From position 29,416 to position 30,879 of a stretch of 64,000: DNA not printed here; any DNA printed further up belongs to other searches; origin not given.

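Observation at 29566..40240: Dense signalling island: six consecutive receiver-domain genes (REC-HDOD x2, REC-HD-GYP, REC-HK, 1484-aa hybrid HK, pseudo-REC+REC)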

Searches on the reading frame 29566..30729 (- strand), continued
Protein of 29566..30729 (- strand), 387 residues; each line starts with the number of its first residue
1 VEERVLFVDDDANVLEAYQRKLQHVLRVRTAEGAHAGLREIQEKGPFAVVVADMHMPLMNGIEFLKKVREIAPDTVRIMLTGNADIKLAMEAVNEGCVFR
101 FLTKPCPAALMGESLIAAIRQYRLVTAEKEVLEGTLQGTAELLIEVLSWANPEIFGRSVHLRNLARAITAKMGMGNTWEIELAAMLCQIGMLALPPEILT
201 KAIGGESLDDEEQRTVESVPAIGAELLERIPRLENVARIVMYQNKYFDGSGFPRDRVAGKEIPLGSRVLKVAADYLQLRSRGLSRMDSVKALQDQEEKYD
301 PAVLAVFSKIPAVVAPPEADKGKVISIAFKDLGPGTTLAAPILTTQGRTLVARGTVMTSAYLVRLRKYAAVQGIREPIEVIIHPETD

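Call 24: find_encoding_contigs(protein=P0115, flank=8000, max_places=1)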
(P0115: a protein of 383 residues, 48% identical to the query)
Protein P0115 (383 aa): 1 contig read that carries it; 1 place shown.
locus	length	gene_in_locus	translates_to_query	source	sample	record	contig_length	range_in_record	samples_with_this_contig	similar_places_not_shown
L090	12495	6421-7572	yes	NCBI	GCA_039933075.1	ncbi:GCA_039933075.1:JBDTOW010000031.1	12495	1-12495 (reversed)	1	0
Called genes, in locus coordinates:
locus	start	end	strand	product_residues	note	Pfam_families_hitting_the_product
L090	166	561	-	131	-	-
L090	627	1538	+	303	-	PF02518:HATPase_c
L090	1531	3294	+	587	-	PF00072:Response_reg, PF00512:HisKA, PF02518:HATPase_c, PF00072:Response_reg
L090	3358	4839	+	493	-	PF00072:Response_reg, PF02518:HATPase_c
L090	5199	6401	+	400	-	PF00072:Response_reg, PF08668:HDOD, PF01966:HD (weak)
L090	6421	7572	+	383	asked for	PF00072:Response_reg, PF13487:HD_5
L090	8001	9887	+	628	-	PF00989:PAS, PF08448:PAS_4, PF13426:PAS_9, PF08447:PAS_3, PF00989:PAS, PF13188:PAS_8, PF13426:PAS_9, PF00989:PAS, +5 more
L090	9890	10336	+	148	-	PF00072:Response_reg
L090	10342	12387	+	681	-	PF00072:Response_reg, PF13188:PAS_8 (faint), PF08447:PAS_3, PF00989:PAS, PF08447:PAS_3, PF08448:PAS_4, PF13426:PAS_9, PF02518:HATPase_c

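Call 25: find_encoding_contigs(protein=P0120, flank=8000, max_places=1)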
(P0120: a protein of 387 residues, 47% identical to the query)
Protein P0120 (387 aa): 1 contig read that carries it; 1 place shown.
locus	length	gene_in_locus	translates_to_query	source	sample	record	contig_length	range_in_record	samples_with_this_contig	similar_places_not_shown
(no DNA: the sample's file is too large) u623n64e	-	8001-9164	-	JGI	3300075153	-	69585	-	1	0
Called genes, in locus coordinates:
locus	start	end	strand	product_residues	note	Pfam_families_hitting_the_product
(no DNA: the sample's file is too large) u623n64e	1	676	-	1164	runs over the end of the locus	PF00753:Lactamase_B (weak), PF12706:Lactamase_B_2, PF23023:Anti-Pycsar_Apyc1 (weak)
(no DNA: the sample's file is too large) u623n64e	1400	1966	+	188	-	-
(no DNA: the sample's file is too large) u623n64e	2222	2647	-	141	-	-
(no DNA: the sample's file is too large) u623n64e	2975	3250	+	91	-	-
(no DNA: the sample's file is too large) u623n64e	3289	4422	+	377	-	PF00072:Response_reg, PF08668:HDOD, PF01966:HD (weak)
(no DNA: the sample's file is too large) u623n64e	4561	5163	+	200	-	-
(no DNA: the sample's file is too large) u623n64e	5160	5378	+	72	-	-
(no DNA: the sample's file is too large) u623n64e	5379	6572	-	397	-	PF00072:Response_reg, PF08668:HDOD, PF01966:HD (weak)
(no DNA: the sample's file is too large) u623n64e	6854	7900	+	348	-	PF00072:Response_reg, PF13487:HD_5, PF01966:HD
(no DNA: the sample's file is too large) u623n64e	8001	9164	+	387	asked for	PF00072:Response_reg, PF13487:HD_5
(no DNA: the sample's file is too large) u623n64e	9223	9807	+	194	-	PF00072:Response_reg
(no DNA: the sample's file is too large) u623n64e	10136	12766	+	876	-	PF13188:PAS_8 (faint), PF08447:PAS_3 (faint), PF13426:PAS_9 (weak), PF01590:GAF (faint), PF00989:PAS, PF08448:PAS_4, PF02518:HATPase_c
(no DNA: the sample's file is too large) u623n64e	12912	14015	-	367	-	PF00072:Response_reg, PF08668:HDOD, PF01966:HD (weak)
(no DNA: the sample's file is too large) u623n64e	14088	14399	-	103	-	-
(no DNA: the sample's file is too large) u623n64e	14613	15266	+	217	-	PF00989:PAS (weak), PF08448:PAS_4, PF13426:PAS_9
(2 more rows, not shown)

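Call 26: find_encoding_contigs(protein=P0029, flank=10000, max_places=1)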
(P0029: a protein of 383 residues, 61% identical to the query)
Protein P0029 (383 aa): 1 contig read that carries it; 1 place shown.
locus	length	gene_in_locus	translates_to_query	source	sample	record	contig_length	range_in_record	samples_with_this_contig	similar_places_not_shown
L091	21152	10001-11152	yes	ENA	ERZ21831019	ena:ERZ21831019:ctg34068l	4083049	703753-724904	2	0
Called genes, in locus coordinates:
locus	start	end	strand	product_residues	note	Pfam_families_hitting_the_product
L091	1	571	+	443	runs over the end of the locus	PF00072:Response_reg, PF02518:HATPase_c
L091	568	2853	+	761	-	PF13188:PAS_8 (faint), PF13426:PAS_9 (faint), PF02518:HATPase_c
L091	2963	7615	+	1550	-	PF00072:Response_reg, PF00989:PAS, PF08448:PAS_4, PF13426:PAS_9, PF13185:GAF_2, PF01590:GAF (weak), PF13185:GAF_2, PF02518:HATPase_c, +3 more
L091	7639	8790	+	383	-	PF00072:Response_reg, PF13487:HD_5, PF01966:HD, PF13487:HD_5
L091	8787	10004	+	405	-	PF00072:Response_reg, PF08668:HDOD, PF01966:HD (weak)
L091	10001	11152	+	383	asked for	PF00072:Response_reg, PF13487:HD_5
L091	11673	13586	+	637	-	PF13623:SurA_N_2, PF13624:SurA_N_3, PF13145:Rotamase_2, PF00639:Rotamase, PF13616:Rotamase_3, PF13145:Rotamase_2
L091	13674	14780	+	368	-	-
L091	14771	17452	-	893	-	PF00270:DEAD, PF04851:ResIII (weak), PF00271:Helicase_C, PF21280:Helicase_dom4_arc, PF00486:Trans_reg_C (weak)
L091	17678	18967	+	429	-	PF01882:DUF58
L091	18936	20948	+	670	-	PF13559:DUF4129 (weak)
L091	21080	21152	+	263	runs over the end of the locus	PF01584:CheW, PF13682:CZB, PF01584:CheW (weak)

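Call 27: find_encoding_contigs(protein=P0056, flank=10000, max_places=1)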
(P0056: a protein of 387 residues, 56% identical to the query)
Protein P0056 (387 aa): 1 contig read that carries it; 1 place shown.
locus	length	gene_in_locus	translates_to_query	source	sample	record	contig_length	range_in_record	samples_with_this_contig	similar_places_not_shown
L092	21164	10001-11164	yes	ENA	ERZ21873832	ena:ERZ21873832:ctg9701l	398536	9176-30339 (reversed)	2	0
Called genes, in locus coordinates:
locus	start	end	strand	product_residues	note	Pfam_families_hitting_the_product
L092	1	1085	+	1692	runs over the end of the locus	PF05227:CHASE3, PF08448:PAS_4, PF00989:PAS, PF08448:PAS_4, PF13426:PAS_9, PF08447:PAS_3, PF01590:GAF, PF13185:GAF_2, +7 more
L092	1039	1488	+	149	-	PF00072:Response_reg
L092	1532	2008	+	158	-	PF00072:Response_reg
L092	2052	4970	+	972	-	PF00072:Response_reg, PF13188:PAS_8 (weak), PF08448:PAS_4 (weak), PF01590:GAF (weak), PF13185:GAF_2 (weak), PF00512:HisKA, PF02518:HATPase_c, PF00072:Response_reg, +3 more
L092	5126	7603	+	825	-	PF00072:Response_reg, PF13188:PAS_8 (faint), PF20161:VpsR (weak), PF08448:PAS_4, PF13426:PAS_9 (faint), PF01590:GAF (weak), PF13185:GAF_2, PF02518:HATPase_c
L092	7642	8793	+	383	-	PF00072:Response_reg, PF13487:HD_5 (weak), PF01966:HD, PF13487:HD_5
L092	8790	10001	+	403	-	PF00072:Response_reg, PF08668:HDOD, PF01966:HD (weak)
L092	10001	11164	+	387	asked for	PF00072:Response_reg, PF13487:HD_5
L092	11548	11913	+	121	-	-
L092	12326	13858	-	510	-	PF22784:PTP-SAK, PF22785:Tc-R-P, PF03747:ADP_ribosyl_GH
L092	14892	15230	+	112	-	-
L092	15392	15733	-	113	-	PF13237:Fer4_10 (weak), PF12838:Fer4_7 (weak), PF13187:Fer4_9 (weak), PF12797:Fer4_2 (weak), PF12837:Fer4_6 (weak), PF13237:Fer4_10 (weak), PF00037:Fer4, PF11953:DUF3470, +4 more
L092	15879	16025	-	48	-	-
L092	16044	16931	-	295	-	PF01261:AP_endonuc_2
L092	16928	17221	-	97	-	-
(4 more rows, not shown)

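Call 35: find_encoding_contigs(protein=P0002, flank=10000, max_places=2)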
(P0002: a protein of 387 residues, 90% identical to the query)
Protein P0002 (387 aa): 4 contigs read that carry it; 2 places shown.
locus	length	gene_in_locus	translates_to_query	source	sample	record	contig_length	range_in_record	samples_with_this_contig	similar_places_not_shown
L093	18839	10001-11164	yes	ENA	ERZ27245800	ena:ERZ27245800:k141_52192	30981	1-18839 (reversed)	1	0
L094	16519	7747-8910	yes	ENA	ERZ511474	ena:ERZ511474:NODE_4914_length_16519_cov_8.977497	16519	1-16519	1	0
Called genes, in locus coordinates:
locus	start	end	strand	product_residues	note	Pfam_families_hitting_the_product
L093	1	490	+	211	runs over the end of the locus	-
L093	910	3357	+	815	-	PF01590:GAF (weak), PF13185:GAF_2, PF08448:PAS_4, PF13426:PAS_9, PF13596:PAS_10 (weak), PF00512:HisKA, PF02518:HATPase_c, PF00072:Response_reg, +1 more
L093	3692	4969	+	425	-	PF00072:Response_reg, PF02518:HATPase_c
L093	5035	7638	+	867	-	PF00989:PAS, PF08448:PAS_4, PF13426:PAS_9, PF00989:PAS, PF08448:PAS_4, PF13188:PAS_8 (weak), PF13426:PAS_9, PF02518:HATPase_c, +1 more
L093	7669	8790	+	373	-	PF00072:Response_reg, PF13487:HD_5, PF01966:HD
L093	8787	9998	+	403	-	PF00072:Response_reg, PF08668:HDOD, PF01966:HD (weak)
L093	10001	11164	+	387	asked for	PF00072:Response_reg, PF13487:HD_5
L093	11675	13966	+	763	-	PF02838:Glyco_hydro_20b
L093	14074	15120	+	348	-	PF01634:HisG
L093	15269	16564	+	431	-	PF00583:Acetyltransf_1, PF13508:Acetyltransf_7, PF13673:Acetyltransf_10 (faint), PF03446:NAD_binding_2, PF03807:F420_oxidored, PF14748:P5CR_dimer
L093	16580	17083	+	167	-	PF05103:DivIVA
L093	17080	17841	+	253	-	PF03548:LolA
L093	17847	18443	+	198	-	PF02545:Maf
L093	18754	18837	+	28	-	?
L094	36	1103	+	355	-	PF02518:HATPase_c, PF00072:Response_reg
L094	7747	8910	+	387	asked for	PF00072:Response_reg, PF13487:HD_5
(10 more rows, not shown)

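Call 38: find_related_loci(query=A2, collection=metagenome_contigs, flank=9000)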
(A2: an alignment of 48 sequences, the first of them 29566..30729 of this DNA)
Query A2 (387 aa) in metagenome_contigs; peptide patterns used: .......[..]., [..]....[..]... (x = any residue, [..] = any of these).
600 stretches matched a pattern (row limit reached: there are more); 198 encode a relative of the query (tblastn E <= 1e-3); the best 80 are kept; 79 distinct loci.
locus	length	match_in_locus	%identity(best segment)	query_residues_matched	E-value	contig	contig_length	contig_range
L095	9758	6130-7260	44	1-382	6e-102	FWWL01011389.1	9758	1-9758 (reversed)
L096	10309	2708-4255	44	1-382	9e-101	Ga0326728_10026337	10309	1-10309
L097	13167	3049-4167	39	1-380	2e-89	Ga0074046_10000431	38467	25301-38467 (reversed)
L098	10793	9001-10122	41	1-380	3e-88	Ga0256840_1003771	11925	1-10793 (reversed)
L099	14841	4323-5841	37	1-387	1e-87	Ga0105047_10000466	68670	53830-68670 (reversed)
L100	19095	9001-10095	38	1-374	9e-85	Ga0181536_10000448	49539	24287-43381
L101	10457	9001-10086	42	1-367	4e-83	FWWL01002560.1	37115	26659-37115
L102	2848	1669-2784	38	1-382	5e-83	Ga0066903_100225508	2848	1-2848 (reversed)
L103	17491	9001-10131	39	1-381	7e-81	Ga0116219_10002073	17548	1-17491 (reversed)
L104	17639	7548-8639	38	1-374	2e-80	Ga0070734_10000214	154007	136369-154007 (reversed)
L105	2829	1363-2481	37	1-380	3e-81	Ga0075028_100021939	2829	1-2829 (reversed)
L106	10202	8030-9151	39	1-380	9e-80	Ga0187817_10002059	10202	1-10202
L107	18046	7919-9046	44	4-383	9e-94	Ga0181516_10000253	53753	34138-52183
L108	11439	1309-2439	36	1-386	1e-79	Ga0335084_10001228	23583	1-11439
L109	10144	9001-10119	40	1-378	6e-79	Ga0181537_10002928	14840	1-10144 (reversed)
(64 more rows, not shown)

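Call 39: predict_structure(alignment_id=A2)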
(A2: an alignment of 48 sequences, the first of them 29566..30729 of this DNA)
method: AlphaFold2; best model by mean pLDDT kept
length: 387 residues; sequences in the alignment: 48
mean_pLDDT: 89.5   pTM: 0.75
mean pLDDT of the five models: 89.5, 88.6, 87.3, 86.2, 85.3
residues with pLDDT >= 90: 237; 70-90: 132; 50-70: 7; < 50: 11
segments of 3 or more residues with pLDDT < 50: 313-320
pLDDT, mean of each block of 10 residues (from residue 1): 86 94 91 97 95 91 95 93 88 91 88 92 87 85 85 84 92 89 94 89 89 94 94 94 97 96 98 92 89 95 93 48 86 90 89 84 88 92 62
secondary structure, 60 per line:
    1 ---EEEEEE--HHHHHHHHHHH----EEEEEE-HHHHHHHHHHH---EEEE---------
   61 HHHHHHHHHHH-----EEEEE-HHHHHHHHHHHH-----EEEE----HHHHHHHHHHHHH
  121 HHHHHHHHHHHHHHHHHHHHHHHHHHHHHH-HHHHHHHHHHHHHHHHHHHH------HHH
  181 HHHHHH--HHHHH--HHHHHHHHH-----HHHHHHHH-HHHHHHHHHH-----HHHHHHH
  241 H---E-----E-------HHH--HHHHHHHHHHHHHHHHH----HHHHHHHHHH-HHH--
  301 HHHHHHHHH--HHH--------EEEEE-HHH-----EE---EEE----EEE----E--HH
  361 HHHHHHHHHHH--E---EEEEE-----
elements in order: E4-9 H12-22 E27-32 H34-44 E48-51 H61-71 E77-81 H83-94 E100-103 H108-150 H152-171 H178-186 H189-193 H196-204 H210-217 H219-228 H234-241 H264-280 H285-294 H301-309 E323-327 E342-344 E349-351 H359-371 E378-382

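Call 44: fold_search(model_id=the predicted structure, library=pdb)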
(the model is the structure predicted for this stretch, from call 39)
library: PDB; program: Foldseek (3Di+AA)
matches with E <= 10: 1179; with E <= 0.001: 365
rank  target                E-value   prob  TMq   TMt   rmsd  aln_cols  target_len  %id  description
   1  3kcn_A                6.7e-11  1.00  0.32  0.86   2.3       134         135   46  The crystal structure of adenylate cyclase from Rhodopirellula baltica (released 2009-11-17)
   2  3kcn_B                4.6e-10  1.00  0.31  0.82   2.5       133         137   46  The crystal structure of adenylate cyclase from Rhodopirellula baltica (released 2009-11-17)
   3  9rbz_A                1.4e-09  1.00  0.40  0.71   5.1       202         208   25  DvhD, HD-GYP domain, c-di-GMP-bound (released 2026-03-04)
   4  9rbz_D                7.4e-09  1.00  0.40  0.72   5.0       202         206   25  DvhD, HD-GYP domain, c-di-GMP-bound (released 2026-03-04)
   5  9rbz_C                1.0e-08  1.00  0.41  0.73   4.3       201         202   24  DvhD, HD-GYP domain, c-di-GMP-bound (released 2026-03-04)
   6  2vuh                  1.1e-08  1.00  0.31  0.83   2.6       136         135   34  Crystal structure of the D55E mutant of the HupR receiver domain (released 2008-11-11)
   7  2jk1                  1.2e-08  1.00  0.30  0.77   3.5       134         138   34  Crystal structure of the wild-type HupR receiver domain (released 2008-11-11)
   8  9rbz_B                1.2e-08  1.00  0.40  0.71   4.5       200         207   25  DvhD, HD-GYP domain, c-di-GMP-bound (released 2026-03-04)
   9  5xt2_B                2.6e-08  1.00  0.31  0.56   8.5       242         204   18  Crystal structures of full-length FixJ from B. japonicum crystallized in space group P212121 (released 2018-05-23)
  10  5xt2_A                3.3e-08  1.00  0.31  0.56   8.9       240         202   19  Crystal structures of full-length FixJ from B. japonicum crystallized in space group P212121 (released 2018-05-23)
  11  2vui                  4.1e-08  1.00  0.31  0.80   2.8       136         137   34  Crystal structure of the HupR receiver domain in inhibitory phospho- state (released 2008-11-11)
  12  3jte                  4.6e-08  1.00  0.30  0.86   1.9       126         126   29  Crystal structure of response regulator receiver domain Protein from clostridium thermocellum (released 2009-09-22)
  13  5xt2_E                7.9e-08  1.00  0.31  0.56  11.2       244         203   19  Crystal structures of full-length FixJ from B. japonicum crystallized in space group P212121 (released 2018-05-23)
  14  8ted_B                9.4e-08  1.00  0.29  0.22  19.6       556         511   13  PorX primitive orthorhombic crystal form (released 2024-04-17)
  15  9rc0                  1.2e-07  1.00  0.39  0.50   3.8       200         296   22  DvhD, PAS/HD-GYP domains (released 2026-03-04)
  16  4mcw_B                1.2e-07  1.00  0.39  0.42   6.2       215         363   22  Crystal structure of a HD-GYP domain (a cyclic-di-GMP phosphodiesterase) containing a tri-nuclear metal centre (released 2014-02-19)
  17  4r8z_B                1.2e-07  1.00  0.39  0.66   4.4       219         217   23  Crystal Structure of PA4781 HD-GYP domain from Pseudomonas aeruginosa at 2.2A resolution showing a bi-metallic Ni ion  (released 2015-03-04)
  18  4mcw_A                1.2e-07  1.00  0.40  0.43   6.3       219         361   22  Crystal structure of a HD-GYP domain (a cyclic-di-GMP phosphodiesterase) containing a tri-nuclear metal centre (released 2014-02-19)
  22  4r8z_A                2.7e-07  1.00  0.38  0.63   4.2       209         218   23  Crystal Structure of PA4781 HD-GYP domain from Pseudomonas aeruginosa at 2.2A resolution showing a bi-metallic Ni ion  (released 2015-03-04)
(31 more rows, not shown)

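Call 78: search_dna_similar(query=window:29566-30729:-, collection=plasmids, mode=protein, max_evalue=1e-20, max_rows=25)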
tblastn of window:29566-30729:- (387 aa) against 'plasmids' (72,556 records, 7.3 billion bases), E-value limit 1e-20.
Records with a match: 10; places in all: 10; records where one place covers at least 80% of the query: 10.
Best place of each record, by identity: <60% 10.
By first word of the organism name: Vibrio 7; Pseudoalteromonas 3.
By predicted mobility (MOB-suite, as given by PLSDB): mobilizable 7; non-mobilizable 3.
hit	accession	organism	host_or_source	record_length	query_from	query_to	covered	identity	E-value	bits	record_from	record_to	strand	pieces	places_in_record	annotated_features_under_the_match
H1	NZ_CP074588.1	Pseudoalteromonas piscicida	mixed culture,water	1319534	4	367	94%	26.8%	7e-30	129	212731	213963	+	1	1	none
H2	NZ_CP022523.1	Pseudoalteromonas sp. NC201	pure culture,sea water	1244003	4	367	94%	26.0%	1e-29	128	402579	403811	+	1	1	none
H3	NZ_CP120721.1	Vibrio coralliilyticus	tissue sample,sea urchin, ...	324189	4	382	98%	23.4%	4e-26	117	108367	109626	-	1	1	HD domain-containing phosphohydrolase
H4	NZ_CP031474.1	Vibrio coralliilyticus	Oyster larvae,Bacterium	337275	4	382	98%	23.4%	4e-26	117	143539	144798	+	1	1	HD domain-containing phosphohydrolase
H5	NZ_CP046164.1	Vibrio sp. THAF191c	pure culture,Surface of a polyethylene ...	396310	4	382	98%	23.4%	5e-26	117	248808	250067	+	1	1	HD domain-containing phosphohydrolase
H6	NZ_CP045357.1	Vibrio sp. THAF64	pure culture,Surface of a sandy ...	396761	4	382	98%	23.4%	5e-26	117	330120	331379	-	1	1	HD domain-containing phosphohydrolase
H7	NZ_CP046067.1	Vibrio sp. THAF191d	pure culture,Surface of a polyethylene ...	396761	4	382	98%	23.4%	5e-26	117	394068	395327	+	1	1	HD domain-containing phosphohydrolase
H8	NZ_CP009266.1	Vibrio coralliilyticus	-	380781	4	382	98%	23.4%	5e-26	117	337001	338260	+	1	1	HD domain-containing phosphohydrolase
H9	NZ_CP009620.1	Vibrio coralliilyticus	Shellfish Hatchery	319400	4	382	98%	23.2%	3e-25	115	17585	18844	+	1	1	HD domain-containing phosphohydrolase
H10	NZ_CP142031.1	Pseudoalteromonas sp. CuT4-3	whole organism,deep-sea sediment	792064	5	370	95%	24.0%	7e-23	108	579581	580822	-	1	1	HD domain-containing phosphohydrolase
